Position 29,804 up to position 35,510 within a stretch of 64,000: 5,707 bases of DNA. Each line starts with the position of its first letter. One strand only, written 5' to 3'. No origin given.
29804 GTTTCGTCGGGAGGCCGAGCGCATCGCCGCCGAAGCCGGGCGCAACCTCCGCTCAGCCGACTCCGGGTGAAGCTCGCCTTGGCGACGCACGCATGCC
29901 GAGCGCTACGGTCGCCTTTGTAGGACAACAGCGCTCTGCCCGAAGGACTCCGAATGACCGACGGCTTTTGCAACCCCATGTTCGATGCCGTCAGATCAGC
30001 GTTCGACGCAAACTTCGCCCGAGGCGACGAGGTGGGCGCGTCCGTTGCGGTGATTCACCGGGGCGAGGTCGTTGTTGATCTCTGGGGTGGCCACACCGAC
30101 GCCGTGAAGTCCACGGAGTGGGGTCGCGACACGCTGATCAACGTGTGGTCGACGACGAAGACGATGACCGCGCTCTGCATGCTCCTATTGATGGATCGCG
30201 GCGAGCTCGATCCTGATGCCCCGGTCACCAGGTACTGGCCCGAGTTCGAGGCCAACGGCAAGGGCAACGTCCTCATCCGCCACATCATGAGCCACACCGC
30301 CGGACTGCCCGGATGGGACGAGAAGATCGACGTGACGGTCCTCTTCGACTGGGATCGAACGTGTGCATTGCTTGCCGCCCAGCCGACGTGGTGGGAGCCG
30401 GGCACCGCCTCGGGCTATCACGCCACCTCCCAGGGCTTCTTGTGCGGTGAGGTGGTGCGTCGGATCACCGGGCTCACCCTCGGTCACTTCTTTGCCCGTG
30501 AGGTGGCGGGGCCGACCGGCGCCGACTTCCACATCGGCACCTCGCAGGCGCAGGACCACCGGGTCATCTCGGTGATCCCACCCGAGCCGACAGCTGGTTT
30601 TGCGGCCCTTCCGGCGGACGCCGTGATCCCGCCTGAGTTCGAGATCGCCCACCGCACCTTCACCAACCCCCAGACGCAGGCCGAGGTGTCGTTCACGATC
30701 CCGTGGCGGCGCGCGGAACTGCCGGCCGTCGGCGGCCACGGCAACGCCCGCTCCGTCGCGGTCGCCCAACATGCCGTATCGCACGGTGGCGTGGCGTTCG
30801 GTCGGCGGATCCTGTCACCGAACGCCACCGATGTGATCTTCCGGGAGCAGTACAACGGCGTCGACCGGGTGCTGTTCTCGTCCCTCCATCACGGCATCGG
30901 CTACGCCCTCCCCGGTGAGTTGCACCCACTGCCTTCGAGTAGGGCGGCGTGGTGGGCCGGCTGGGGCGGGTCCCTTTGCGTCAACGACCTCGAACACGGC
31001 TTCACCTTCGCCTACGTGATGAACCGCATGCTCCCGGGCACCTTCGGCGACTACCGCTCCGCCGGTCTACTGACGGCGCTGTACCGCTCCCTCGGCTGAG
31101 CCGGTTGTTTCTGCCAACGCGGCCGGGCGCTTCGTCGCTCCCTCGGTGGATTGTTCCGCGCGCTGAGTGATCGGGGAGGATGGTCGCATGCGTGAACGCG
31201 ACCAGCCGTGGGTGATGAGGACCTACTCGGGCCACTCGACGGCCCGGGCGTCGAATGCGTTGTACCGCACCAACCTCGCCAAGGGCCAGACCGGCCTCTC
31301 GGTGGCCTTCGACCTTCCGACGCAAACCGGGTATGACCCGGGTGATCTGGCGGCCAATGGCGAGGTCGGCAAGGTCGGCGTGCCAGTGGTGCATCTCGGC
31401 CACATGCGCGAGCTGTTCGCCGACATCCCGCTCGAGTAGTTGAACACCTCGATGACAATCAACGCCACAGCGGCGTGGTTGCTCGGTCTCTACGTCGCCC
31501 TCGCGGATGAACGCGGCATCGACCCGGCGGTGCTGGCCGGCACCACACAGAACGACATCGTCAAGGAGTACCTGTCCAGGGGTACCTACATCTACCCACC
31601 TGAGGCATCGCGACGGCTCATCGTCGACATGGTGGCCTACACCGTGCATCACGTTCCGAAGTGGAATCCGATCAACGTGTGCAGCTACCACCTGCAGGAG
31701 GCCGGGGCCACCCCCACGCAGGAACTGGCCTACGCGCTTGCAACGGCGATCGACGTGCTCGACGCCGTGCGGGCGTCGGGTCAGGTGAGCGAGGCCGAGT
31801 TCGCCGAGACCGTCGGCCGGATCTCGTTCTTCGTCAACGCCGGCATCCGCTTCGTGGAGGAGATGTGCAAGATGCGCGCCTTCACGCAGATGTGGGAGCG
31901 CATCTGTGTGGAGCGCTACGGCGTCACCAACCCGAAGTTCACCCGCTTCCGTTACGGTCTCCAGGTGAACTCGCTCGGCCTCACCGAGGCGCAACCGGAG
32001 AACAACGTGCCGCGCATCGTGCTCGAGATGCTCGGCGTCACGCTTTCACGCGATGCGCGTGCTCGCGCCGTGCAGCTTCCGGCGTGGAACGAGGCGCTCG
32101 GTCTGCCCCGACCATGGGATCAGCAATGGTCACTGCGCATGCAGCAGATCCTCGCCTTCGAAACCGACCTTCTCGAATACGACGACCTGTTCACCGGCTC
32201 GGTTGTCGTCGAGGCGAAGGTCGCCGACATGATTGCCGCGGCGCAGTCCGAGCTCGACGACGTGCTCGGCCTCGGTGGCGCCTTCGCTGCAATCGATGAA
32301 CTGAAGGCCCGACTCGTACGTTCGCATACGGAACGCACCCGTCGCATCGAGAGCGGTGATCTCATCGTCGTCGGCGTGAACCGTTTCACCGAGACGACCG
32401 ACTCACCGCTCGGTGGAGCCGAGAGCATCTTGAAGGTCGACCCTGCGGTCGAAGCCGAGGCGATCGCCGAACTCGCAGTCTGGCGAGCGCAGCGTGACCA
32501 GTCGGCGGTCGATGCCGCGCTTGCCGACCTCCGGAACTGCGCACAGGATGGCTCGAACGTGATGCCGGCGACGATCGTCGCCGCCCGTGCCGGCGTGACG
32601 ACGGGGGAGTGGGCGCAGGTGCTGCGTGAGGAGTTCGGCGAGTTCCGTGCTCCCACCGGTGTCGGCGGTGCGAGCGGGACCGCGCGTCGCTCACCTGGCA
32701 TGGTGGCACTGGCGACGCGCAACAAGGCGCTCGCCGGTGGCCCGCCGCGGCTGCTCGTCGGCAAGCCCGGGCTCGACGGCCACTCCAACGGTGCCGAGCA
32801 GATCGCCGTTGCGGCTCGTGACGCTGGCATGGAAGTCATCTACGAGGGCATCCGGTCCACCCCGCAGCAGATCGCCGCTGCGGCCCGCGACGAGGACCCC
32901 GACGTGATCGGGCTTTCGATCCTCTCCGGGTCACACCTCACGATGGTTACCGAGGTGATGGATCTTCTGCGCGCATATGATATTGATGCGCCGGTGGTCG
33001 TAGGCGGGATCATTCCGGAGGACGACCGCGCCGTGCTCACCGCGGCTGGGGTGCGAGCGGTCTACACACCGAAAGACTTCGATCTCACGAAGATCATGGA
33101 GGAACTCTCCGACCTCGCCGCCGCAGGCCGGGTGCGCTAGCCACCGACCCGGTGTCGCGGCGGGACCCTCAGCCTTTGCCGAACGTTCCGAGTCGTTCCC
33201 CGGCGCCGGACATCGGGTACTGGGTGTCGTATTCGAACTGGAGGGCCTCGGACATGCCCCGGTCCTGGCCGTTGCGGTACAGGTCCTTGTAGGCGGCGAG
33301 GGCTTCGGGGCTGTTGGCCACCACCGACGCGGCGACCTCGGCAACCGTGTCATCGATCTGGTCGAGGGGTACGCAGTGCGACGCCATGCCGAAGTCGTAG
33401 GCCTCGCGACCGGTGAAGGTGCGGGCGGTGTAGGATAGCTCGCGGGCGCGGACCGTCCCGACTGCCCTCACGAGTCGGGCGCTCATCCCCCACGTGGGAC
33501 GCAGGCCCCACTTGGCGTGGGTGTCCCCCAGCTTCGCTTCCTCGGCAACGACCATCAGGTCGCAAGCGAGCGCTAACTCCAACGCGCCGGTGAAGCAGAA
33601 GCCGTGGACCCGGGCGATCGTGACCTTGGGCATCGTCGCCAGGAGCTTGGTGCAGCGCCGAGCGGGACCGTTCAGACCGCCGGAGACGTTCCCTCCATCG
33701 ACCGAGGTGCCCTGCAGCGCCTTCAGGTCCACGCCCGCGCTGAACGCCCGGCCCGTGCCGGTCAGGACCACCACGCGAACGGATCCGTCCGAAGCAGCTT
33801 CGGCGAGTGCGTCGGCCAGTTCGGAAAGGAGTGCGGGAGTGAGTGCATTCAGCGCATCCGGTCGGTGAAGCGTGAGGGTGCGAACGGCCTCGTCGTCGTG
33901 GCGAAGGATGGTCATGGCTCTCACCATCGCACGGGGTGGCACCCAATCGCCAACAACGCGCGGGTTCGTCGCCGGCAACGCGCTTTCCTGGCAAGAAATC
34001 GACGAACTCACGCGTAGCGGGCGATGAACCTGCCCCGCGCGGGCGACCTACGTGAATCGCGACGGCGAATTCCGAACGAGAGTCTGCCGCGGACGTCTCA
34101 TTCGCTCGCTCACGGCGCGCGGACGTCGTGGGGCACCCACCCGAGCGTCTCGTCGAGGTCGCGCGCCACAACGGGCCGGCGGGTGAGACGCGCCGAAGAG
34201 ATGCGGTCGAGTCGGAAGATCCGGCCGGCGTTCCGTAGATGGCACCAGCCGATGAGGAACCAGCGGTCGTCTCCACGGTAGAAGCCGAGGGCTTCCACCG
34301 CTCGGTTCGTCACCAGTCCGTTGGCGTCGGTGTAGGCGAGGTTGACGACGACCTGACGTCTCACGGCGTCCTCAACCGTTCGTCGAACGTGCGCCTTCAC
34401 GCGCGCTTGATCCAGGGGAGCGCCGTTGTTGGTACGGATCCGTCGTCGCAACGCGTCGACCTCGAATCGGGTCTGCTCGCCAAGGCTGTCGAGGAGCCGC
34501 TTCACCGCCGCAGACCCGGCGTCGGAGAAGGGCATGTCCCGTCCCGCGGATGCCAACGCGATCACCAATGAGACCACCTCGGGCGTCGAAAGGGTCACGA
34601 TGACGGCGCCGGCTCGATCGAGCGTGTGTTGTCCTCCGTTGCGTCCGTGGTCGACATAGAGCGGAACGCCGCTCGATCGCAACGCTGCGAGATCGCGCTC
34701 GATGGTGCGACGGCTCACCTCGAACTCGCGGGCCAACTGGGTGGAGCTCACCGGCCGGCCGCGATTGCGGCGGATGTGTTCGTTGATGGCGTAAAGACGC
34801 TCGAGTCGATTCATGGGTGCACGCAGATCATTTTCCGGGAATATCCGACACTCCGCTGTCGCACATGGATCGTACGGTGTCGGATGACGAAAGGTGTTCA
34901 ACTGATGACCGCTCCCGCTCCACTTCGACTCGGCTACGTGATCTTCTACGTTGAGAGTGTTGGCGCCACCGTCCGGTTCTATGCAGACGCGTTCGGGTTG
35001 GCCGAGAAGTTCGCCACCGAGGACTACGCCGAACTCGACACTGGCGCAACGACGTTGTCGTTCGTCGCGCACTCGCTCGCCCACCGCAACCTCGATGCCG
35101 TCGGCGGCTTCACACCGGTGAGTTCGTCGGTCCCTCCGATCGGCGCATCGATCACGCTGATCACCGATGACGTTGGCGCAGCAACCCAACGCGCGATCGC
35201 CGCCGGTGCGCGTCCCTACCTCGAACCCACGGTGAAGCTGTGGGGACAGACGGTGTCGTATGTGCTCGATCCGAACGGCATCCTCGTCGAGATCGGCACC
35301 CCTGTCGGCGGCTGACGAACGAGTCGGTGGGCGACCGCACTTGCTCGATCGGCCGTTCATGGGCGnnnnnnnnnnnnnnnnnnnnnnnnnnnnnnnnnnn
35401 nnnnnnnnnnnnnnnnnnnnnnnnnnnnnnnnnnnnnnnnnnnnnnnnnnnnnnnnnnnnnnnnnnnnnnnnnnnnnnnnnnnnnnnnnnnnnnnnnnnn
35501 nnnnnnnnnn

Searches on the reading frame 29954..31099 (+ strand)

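Call 45: search_protein_families(library=pfam, proteins=[window:29954-31099:+], max_evalue=0.00001)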
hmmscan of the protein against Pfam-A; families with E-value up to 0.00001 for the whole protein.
window:29954-31099:+ (381 aa): 1 family
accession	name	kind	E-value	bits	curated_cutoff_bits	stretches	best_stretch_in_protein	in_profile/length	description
PF00144.29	Beta-lactamase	-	1.4e-60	205.7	27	1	17-368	1-320/329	Beta-lactamase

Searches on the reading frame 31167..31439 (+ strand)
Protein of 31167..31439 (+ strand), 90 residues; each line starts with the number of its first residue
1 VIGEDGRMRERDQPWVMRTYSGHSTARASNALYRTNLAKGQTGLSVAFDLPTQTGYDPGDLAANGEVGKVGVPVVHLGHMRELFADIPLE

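Call 47: search_protein_families(library=pfam, proteins=[window:31167-31439:+], max_evalue=0.00001)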
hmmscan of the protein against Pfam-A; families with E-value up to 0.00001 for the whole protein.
window:31167-31439:+ (90 aa): 1 family
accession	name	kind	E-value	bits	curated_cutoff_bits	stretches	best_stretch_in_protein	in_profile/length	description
PF01642.28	MM_CoA_mutase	-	1.1e-24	87.4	22.1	1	9-90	41-122/512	Methylmalonyl-CoA mutase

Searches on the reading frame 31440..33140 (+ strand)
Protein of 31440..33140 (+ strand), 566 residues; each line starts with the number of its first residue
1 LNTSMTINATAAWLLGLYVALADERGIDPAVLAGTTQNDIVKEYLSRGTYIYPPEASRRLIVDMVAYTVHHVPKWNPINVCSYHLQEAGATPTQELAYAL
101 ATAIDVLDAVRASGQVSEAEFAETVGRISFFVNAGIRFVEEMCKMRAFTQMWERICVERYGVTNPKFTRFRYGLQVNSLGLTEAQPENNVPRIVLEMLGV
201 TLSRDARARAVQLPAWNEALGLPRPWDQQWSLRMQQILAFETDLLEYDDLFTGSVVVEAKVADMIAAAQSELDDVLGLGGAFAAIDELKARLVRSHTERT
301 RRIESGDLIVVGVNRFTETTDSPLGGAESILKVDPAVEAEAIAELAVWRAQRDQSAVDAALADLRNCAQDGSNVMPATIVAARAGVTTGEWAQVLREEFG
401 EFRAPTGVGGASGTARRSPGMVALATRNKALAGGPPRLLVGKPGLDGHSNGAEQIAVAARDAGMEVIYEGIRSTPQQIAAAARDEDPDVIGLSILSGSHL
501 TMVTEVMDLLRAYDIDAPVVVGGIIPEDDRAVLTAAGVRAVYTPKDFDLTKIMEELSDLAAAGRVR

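Call 45: search_protein_families(library=pfam, proteins=[window:31440-33140:+], max_evalue=0.00001)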
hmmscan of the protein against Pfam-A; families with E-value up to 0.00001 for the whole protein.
window:31440-33140:+ (566 aa): 2 families
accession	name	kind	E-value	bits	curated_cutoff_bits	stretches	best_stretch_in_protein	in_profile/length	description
PF01642.28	MM_CoA_mutase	-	3.1e-91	306.9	22.1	1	1-400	124-512/512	Methylmalonyl-CoA mutase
PF02310.24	B12-binding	-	4.2e-23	81.9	32.1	1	437-537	2-104/121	B12 binding domain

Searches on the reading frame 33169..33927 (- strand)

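Call 46: search_protein_families(library=pfam, proteins=[window:33169-33927:-], max_evalue=0.00001)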
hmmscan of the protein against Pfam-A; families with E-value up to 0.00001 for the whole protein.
window:33169-33927:- (252 aa): 2 families
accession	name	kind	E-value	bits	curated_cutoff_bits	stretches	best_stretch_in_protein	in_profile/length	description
PF00378.25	ECH_1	-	1.7e-48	165.6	27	1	13-237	4-225/251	Enoyl-CoA hydratase/isomerase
PF16113.10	ECH_2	-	7.7e-28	98.4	27.2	1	15-214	1-203/335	Enoyl-CoA hydratase/isomerase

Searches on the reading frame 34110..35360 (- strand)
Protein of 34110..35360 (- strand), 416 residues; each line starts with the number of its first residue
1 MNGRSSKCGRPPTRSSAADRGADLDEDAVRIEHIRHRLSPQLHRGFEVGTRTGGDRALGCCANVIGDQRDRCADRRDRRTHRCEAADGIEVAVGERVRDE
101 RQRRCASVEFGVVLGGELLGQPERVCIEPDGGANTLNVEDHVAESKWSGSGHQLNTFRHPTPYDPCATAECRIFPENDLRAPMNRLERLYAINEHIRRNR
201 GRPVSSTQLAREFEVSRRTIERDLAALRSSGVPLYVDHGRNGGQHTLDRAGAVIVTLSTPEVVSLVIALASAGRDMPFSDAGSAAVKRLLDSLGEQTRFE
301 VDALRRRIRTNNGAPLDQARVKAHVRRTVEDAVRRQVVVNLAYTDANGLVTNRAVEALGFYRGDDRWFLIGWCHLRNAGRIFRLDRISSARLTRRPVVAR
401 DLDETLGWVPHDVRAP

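Call 46: search_protein_families(library=pfam, proteins=[window:34110-35360:-], max_evalue=0.00001)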
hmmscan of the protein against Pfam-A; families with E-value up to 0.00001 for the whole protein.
window:34110-35360:- (416 aa): 2 families
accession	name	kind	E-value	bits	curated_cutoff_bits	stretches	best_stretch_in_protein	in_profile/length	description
PF13280.12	WYL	-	9.9e-15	54.7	21.8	1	327-391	4-69/70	WYL domain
PF08279.18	HTH_11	-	3.8e-12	46.3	25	1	188-242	1-53/55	HTH domain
